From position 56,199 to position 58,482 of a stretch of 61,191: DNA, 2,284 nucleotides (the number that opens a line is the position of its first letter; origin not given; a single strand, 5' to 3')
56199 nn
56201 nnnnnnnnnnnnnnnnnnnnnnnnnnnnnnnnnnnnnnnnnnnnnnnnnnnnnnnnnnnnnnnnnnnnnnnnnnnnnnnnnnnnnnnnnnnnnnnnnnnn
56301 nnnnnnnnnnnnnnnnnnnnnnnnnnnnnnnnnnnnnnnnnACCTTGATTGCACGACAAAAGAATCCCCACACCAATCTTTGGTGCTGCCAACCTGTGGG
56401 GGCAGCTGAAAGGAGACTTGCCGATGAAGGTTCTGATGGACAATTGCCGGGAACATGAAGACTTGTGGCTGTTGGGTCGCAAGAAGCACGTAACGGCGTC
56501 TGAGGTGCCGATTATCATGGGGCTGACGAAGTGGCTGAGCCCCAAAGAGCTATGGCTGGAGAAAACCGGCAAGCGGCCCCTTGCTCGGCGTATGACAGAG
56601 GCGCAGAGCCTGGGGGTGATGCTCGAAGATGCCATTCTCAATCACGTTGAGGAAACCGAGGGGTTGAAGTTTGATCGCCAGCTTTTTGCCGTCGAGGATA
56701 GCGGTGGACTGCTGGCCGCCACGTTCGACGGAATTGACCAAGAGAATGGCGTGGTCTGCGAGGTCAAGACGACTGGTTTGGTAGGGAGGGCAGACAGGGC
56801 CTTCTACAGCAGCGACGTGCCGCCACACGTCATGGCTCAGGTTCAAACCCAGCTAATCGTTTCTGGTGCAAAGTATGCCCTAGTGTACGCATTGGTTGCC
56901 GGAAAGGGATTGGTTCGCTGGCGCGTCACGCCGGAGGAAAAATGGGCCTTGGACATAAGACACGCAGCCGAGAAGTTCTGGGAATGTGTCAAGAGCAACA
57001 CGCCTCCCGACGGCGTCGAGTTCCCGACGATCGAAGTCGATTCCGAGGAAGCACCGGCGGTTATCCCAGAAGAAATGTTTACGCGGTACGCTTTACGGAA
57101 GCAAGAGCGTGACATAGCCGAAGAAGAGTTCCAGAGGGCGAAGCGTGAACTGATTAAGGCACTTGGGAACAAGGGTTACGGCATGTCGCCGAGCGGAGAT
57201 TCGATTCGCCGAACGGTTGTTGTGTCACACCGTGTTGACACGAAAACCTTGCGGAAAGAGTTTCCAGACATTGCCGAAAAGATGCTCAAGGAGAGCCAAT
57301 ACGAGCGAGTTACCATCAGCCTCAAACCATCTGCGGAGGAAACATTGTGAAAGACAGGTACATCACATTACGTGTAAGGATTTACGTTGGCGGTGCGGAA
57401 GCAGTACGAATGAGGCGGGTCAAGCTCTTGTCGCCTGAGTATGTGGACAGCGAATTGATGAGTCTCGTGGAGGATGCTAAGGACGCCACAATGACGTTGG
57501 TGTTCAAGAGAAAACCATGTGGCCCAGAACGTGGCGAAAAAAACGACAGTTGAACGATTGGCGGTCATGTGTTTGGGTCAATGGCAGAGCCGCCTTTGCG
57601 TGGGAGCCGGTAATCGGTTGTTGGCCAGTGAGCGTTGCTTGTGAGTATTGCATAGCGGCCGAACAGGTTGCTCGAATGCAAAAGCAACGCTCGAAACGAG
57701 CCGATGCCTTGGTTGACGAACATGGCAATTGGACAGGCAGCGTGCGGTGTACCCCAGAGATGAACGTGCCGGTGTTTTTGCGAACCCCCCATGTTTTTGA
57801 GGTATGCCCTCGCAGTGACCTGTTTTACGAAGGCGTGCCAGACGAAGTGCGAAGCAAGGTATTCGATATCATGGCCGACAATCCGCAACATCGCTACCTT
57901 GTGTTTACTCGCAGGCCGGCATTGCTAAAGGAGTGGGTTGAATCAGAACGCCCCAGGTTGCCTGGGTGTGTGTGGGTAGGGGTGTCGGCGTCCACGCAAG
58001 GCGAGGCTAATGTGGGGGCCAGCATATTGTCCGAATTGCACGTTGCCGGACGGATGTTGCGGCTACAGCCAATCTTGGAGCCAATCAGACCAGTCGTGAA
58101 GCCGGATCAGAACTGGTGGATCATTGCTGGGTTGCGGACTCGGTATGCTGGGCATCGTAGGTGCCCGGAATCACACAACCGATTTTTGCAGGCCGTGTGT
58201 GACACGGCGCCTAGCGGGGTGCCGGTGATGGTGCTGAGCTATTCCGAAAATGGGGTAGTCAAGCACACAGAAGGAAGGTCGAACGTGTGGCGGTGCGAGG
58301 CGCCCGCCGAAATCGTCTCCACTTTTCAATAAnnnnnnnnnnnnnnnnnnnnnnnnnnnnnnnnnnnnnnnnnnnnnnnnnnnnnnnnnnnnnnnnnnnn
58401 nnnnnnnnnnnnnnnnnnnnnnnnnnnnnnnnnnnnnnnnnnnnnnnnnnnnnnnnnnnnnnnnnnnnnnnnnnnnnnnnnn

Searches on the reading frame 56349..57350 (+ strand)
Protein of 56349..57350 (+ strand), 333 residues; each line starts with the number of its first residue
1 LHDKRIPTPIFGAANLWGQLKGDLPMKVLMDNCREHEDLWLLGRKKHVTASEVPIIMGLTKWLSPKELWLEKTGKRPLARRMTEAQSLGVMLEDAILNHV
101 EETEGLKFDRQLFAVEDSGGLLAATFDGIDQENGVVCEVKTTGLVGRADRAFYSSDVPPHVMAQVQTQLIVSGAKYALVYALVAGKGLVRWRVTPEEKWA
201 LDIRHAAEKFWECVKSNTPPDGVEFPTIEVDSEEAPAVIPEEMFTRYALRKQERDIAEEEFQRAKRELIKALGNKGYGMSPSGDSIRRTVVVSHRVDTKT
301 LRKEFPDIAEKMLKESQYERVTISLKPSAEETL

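Call 62: search_protein_families(library=pfam, proteins=[window:56349-57350:+], max_evalue=0.01)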
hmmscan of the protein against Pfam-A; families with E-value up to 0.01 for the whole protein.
window:56349-57350:+ (333 aa): 1 family
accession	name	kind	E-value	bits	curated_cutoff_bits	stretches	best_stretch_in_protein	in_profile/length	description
PF09588.16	YqaJ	-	4.1e-13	50.3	22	1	40-174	2-149/150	YqaJ-like viral recombinase domain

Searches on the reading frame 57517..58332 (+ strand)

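Call 62: search_protein_families(library=pfam, proteins=[window:57517-58332:+], max_evalue=0.01)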
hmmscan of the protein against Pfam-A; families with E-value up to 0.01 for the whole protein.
window:57517-58332:+ (271 aa): 1 family
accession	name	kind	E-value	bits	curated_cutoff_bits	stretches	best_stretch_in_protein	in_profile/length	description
PF07505.17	DUF5131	-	6.4e-30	104.9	28.9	1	28-231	10-206/243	Protein of unknown function (DUF5131)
